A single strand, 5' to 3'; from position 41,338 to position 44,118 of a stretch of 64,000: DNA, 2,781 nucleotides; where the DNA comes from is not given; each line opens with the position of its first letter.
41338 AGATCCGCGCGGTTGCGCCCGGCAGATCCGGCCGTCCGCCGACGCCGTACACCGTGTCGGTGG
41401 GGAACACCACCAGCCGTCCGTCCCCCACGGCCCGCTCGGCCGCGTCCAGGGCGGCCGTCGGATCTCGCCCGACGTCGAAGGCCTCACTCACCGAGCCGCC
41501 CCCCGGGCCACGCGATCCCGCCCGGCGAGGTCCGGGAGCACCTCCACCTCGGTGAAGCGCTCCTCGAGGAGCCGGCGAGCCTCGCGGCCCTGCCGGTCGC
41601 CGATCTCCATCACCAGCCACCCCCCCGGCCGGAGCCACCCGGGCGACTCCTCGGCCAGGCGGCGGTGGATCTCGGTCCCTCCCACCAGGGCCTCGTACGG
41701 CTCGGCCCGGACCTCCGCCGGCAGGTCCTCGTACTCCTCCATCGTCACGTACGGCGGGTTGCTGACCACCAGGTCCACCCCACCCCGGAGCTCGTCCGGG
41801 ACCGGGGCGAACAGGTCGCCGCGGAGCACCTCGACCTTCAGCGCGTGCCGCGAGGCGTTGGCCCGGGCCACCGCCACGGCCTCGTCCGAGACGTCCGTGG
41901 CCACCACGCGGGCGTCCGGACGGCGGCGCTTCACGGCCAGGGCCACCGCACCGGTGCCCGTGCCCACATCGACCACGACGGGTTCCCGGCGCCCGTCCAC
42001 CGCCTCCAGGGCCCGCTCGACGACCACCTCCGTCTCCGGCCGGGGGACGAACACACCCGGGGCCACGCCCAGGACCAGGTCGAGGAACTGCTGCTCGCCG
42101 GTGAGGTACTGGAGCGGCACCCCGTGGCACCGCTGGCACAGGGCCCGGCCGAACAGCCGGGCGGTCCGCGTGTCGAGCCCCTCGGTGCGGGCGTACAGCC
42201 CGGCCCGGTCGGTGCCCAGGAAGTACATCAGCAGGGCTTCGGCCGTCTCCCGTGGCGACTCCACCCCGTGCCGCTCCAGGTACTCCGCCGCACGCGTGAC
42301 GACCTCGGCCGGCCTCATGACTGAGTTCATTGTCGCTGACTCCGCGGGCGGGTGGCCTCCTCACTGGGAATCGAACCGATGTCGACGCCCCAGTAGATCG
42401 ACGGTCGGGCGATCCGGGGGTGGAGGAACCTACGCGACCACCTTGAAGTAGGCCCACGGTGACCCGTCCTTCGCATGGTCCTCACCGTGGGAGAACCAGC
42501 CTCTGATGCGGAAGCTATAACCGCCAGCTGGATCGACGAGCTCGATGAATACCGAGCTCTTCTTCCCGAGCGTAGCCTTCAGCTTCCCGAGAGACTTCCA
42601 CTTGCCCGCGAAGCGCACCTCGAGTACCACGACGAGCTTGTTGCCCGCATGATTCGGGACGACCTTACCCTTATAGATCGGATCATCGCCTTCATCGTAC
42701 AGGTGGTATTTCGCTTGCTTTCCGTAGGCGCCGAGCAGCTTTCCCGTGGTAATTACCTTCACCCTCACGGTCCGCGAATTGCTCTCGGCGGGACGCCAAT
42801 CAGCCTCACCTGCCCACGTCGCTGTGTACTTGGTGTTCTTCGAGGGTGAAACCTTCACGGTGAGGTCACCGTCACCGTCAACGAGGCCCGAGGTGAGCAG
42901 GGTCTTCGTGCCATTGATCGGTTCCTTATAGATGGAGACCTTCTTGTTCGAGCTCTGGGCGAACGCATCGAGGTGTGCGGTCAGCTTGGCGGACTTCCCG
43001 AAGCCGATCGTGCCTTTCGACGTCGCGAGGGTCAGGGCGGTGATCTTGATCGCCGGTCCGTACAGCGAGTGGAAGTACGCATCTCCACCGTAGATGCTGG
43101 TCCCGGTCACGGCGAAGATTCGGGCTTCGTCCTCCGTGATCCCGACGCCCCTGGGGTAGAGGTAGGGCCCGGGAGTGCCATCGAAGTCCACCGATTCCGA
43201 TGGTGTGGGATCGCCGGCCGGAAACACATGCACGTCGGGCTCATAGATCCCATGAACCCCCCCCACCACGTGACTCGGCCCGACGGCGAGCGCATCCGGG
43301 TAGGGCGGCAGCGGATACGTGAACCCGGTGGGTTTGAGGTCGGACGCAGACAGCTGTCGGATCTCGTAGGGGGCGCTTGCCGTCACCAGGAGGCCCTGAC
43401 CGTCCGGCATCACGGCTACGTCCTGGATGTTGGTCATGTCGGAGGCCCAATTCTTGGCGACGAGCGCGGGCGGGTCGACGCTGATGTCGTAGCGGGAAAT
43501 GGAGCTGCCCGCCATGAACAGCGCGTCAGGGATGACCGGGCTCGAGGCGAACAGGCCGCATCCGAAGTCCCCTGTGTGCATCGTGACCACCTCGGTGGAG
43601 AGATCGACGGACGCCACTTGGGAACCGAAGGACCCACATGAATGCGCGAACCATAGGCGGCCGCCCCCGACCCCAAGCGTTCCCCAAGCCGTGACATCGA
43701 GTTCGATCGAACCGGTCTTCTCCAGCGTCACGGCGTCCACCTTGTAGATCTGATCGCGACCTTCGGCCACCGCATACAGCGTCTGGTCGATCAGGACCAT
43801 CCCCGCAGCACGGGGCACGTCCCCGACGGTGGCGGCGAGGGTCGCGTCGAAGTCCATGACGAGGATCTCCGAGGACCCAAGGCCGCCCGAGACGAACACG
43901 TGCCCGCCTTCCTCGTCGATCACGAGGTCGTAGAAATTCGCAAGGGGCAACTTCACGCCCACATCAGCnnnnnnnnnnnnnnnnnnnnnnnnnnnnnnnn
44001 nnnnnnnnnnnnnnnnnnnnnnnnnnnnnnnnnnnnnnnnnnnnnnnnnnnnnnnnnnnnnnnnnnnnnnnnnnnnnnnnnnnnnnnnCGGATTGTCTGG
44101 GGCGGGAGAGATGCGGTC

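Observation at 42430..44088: Low-GC secreted propeller gene inserted into the conserved prfA-prmC junction; it shares a Lys-rich C-terminal module with the Calx-beta protein 30 kb away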

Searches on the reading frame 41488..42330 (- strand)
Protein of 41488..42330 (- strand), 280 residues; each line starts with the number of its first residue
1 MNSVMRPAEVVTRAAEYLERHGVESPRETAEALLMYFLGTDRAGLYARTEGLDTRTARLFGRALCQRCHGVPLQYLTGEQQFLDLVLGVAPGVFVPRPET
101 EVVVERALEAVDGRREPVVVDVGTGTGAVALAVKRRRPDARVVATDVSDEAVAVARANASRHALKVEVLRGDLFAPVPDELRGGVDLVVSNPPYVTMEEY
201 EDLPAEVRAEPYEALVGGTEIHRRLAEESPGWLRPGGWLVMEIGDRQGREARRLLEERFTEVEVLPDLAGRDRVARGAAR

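Call 15: find_related_loci(query=window:41488-42330:-, collection=genome_contigs, flank=6000)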
Query window:41488-42330:- (280 aa) in genome_contigs; peptide patterns used: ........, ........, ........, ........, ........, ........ (x = any residue, [..] = any of these).
600 stretches matched a pattern (row limit reached: there are more); 311 encode a relative of the query (tblastn E <= 1e-3); the best 80 are kept; 80 distinct loci.
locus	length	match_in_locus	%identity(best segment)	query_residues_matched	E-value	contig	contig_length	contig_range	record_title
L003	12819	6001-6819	77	5-277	3e-139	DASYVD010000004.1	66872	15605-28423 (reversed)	MAG TPA_asm: Actinomycetota bacterium isolate SMAG_U4612 k141_461613, whole genome shotgun sequence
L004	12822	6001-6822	79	4-277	1e-137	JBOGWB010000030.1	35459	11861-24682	MAG: Actinomycetota bacterium isolate M3-S_metawrap_bin.117 k127_2800223, whole genome shotgun sequence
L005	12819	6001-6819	77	5-277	1e-137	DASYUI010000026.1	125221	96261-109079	MAG TPA_asm: Actinomycetota bacterium isolate SMAG_U4591 k141_1928934, whole genome shotgun sequence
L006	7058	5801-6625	80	2-276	3e-137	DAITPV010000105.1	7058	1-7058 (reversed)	MAG TPA_asm: Actinomycetota bacterium isolate CTOTU39255 NODE_1768_length_7058_cov_6.816507, whole genome shotgun sequen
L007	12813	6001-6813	78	5-275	2e-136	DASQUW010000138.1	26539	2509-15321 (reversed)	MAG TPA_asm: Actinomycetota bacterium isolate SMAG_U10971 k141_579228, whole genome shotgun sequence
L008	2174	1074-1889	79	5-276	3e-145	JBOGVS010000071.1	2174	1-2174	MAG: Actinomycetota bacterium isolate SD8036_metabat2.bin.28 NODE_27455_length_2174_cov_15.623840, whole genome shotgun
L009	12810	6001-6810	79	4-274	2e-135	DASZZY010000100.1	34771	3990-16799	MAG TPA_asm: Actinomycetota bacterium isolate SMAG_U6658 k141_321979, whole genome shotgun sequence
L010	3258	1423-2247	77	4-280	9e-137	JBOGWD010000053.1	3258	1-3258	MAG: Actinomycetota bacterium isolate M3-S_maxbin2.bin.153 k127_9711, whole genome shotgun sequence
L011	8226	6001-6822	76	5-280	6e-132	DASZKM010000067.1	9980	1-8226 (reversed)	MAG TPA_asm: Actinomycetota bacterium isolate SMAG_U6655 k141_347766, whole genome shotgun sequence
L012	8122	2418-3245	77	3-280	9e-132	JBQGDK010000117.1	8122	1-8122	MAG: Actinomycetota bacterium isolate FBaNitSoil1_21 FBaNitSoil1_contig117, whole genome shotgun sequence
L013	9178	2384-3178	77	5-270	2e-127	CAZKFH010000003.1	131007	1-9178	MAG TPA_asm: uncultured Actinomycetes bacterium isolate SRP136066_co1_34 genome assembly, contig: NODE_62_length_131007_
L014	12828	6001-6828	73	2-277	2e-122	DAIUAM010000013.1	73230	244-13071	MAG TPA_asm: Actinomycetota bacterium isolate CTOTU41495 NODE_182_length_73230_cov_11.451015, whole genome shotgun seque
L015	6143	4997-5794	80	5-269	1e-120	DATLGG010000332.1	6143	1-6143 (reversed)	MAG TPA_asm: Actinomycetota bacterium isolate SMAG_U13608 k141_188029, whole genome shotgun sequence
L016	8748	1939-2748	69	8-277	8e-117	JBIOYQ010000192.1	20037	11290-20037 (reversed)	MAG: Actinomycetota bacterium isolate MAG026 k127_5123630, whole genome shotgun sequence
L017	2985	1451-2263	66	8-277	9e-107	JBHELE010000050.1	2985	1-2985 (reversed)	MAG: Actinomycetota bacterium isolate S1_bin.2.orig S1_k141_2795670, whole genome shotgun sequence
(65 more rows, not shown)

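Call 52: search_protein_families(library=ncbifam, proteins=[L010:812-1429:+, L009:4164-5951:+], max_evalue=1)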
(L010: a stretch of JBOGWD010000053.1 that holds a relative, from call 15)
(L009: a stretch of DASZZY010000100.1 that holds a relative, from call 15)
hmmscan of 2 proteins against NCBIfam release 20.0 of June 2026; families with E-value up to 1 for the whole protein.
L010:812-1429:+ (205 aa): 0 families

L009:4164-5951:+ (595 aa): 1 family
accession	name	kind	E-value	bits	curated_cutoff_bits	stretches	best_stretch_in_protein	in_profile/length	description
NF047539.1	XAC2610_fam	domain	1.2e-08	35.3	35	0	117-135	3-21/89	XAC2610-related protein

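Call 53: search_protein_families(library=pfam, proteins=[L010:812-1429:+, L009:4164-5951:+, L011:5357-5986:+], max_evalue=1)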
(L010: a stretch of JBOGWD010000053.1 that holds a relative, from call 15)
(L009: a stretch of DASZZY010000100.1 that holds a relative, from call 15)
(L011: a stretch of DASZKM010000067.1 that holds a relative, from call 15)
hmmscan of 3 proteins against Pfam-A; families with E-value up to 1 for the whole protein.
L010:812-1429:+ (205 aa): 0 families

L009:4164-5951:+ (595 aa): 9 families
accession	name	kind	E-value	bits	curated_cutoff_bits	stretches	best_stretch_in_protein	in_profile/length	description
PF13517.12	FG-GAP_3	-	3.7e-35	120.8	26.9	7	217-272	1-60/61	FG-GAP-like repeat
PF01839.29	FG-GAP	-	2.4e-25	88.4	22.1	7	113-136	3-26/37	FG-GAP repeat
PF16640.11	Big_3_5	-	9.9e-05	23.3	35.5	1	397-486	1-87/88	Bacterial Ig-like domain (group 3)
PF16743.10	PliI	-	0.034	14.3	27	0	55-81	56-82/123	Periplasmic lysozyme inhibitor of I-type lysozyme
PF12256.14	TcdB_toxin_midN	-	0.077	12.7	24.8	0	59-80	27-49/181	Insecticide toxin TcdB middle/N-terminal region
PF14783.12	BBS2_Mid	-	0.14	12.7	27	0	307-333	80-106/108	Ciliary BBSome complex subunit 2, middle region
PF25292.1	Beta-prop_CGLA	-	0.15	12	26.8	0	254-277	30-53/316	Lambda-carrageenase beta-propeller domain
PF23167.1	DUF7057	-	0.19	12.2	27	0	260-283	46-69/130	Domain of unknown function (DUF7057)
PF21955.1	CarG-like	-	0.97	10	28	0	217-245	9-46/144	Carbapenem resistance protein CarG-like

L011:5357-5986:+ (209 aa): 0 families

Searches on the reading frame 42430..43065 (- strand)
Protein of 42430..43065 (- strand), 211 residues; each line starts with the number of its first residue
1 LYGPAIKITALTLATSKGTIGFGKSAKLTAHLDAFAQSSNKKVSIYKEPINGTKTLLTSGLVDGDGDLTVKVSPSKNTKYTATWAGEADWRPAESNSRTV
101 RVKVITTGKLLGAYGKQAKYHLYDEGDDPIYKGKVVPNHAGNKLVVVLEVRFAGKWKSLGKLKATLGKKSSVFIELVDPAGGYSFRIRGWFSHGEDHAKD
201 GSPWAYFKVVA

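Call 53: search_protein_families(library=pfam, proteins=[window:42430-43065:-], max_evalue=1)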
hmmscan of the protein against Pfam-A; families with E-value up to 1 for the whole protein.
window:42430-43065:- (211 aa): 1 family
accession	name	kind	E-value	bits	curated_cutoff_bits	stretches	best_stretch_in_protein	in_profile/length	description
PF16640.11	Big_3_5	-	3.5e-06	27.9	35.5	1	15-102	3-87/88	Bacterial Ig-like domain (group 3)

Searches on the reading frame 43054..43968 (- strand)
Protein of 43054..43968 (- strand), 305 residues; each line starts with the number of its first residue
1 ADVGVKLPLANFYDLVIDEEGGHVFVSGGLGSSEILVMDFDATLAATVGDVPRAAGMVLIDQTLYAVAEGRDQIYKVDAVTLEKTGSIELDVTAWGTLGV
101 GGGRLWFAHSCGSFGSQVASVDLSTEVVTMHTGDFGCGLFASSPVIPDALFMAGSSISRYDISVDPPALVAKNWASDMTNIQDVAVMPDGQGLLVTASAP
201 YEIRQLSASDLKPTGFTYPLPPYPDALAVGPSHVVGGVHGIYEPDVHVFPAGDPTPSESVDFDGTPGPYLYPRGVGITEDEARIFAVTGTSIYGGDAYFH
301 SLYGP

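Call 53: search_protein_families(library=pfam, proteins=[window:43054-43968:-], max_evalue=1)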
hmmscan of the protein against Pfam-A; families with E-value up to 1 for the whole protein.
window:43054-43968:- (305 aa): 2 families
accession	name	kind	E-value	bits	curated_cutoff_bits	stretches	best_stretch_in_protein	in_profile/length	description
PF23636.1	DUF7144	-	0.053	14.1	27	1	54-114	4-64/115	Domain of unknown function (DUF7144)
PF05096.18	Glu_cyclase_2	-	0.18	11.6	22.3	1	21-97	48-128/249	Glutamine cyclotransferase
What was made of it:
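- On YVTN/YncE-type seven-bladed beta-propeller: Only weak DUF7144 and Glu_cyclase_2 hits for the excised propeller (call 53).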
